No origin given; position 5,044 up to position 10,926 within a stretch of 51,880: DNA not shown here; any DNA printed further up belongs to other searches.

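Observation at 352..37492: At least 13 same-strand copies of a modular repeat built on the last codons of mnmE split 37 kb into gene cassettes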

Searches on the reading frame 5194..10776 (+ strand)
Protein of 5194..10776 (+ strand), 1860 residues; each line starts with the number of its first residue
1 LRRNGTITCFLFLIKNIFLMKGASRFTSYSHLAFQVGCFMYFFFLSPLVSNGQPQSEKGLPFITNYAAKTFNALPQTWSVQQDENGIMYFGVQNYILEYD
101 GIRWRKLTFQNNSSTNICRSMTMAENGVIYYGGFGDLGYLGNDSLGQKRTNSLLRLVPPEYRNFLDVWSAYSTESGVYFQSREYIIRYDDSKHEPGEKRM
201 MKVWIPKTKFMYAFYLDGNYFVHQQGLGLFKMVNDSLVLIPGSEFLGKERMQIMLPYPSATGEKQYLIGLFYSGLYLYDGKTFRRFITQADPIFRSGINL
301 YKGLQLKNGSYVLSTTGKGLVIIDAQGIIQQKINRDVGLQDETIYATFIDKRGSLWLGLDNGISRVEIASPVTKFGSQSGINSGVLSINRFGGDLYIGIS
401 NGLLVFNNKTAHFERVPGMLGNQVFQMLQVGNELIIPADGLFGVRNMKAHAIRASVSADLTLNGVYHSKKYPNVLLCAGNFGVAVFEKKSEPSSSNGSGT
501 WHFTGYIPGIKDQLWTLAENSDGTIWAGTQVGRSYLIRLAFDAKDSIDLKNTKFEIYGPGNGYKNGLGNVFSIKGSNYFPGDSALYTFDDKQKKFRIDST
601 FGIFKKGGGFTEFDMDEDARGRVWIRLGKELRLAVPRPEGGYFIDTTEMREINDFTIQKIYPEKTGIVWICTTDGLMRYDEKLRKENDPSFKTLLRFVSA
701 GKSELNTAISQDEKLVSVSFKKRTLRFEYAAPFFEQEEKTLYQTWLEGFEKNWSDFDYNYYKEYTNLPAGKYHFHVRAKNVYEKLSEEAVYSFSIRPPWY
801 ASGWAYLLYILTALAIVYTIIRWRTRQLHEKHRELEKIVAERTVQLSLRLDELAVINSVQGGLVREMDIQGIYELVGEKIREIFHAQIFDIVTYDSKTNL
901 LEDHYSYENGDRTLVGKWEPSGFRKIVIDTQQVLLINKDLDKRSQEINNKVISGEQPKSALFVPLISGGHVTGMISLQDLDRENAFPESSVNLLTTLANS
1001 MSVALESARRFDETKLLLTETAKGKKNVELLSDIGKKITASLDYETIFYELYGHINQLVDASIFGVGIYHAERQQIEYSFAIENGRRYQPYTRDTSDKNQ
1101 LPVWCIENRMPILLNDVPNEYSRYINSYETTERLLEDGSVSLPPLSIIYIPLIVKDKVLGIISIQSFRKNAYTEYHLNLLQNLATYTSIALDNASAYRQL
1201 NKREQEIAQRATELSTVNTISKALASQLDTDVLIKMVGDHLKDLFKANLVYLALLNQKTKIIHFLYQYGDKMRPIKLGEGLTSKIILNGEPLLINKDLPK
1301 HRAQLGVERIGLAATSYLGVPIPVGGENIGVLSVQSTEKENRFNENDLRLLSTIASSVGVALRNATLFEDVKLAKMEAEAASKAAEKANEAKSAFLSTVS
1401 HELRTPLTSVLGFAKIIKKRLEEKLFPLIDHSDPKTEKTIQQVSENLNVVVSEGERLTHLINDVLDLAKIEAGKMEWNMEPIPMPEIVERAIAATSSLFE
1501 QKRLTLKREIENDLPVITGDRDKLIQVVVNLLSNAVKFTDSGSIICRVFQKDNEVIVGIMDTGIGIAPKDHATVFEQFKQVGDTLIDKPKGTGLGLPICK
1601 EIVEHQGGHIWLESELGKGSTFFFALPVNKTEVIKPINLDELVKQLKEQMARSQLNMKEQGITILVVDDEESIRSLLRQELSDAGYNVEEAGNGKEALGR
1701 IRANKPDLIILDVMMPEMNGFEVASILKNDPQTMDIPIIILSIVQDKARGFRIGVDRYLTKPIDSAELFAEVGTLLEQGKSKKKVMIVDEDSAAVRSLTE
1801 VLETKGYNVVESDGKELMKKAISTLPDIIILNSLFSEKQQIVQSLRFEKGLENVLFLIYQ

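Call 8: search_protein_families(library=pfam, proteins=[window:5194-10776:+], max_evalue=0.01)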
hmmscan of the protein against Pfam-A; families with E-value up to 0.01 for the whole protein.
window:5194-10776:+ (1860 aa): 11 families
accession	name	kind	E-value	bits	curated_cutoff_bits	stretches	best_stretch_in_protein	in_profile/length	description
PF13185.12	GAF_2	-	8e-43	146.3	28.6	3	1228-1362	2-135/136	GAF domain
PF00072.30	Response_reg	-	2e-32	112.1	30.2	1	1664-1772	1-110/111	Response regulator receiver domain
PF01590.32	GAF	-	5.8e-31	108.2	22.4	3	1269-1362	38-133/133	GAF domain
PF02518.31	HATPase_c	-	8e-27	94.3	26.4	1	1519-1629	1-110/111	Histidine kinase-, DNA gyrase B-, and HSP90-like ATPase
PF13492.12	GAF_3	-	1.9e-19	70.8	27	2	1137-1193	73-129/129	GAF domain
PF00512.31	HisKA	-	2.8e-17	62.9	26.9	1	1391-1473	1-66/66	His Kinase A (phospho-acceptor) domain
PF07495.19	Y_Y_Y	-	4.3e-10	39.8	26.6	1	735-795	3-62/65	Y_Y_Y domain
PF07494.17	Reg_prop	-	1.2e-05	25.4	20.4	0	338-360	1-23/24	Two component regulator propeller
PF15714.11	SpoVT_C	-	0.00021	21.8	27.5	0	927-1001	52-123/128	Stage V sporulation protein T C-terminal, transcription factor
PF24421.1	Ig_J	-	0.0027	18.2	29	1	764-798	70-104/104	Tip attachment protein J, Ig-like domain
PF14501.12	HATPase_c_5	-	0.0078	16.6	22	0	1524-1614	6-90/102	GHKL domain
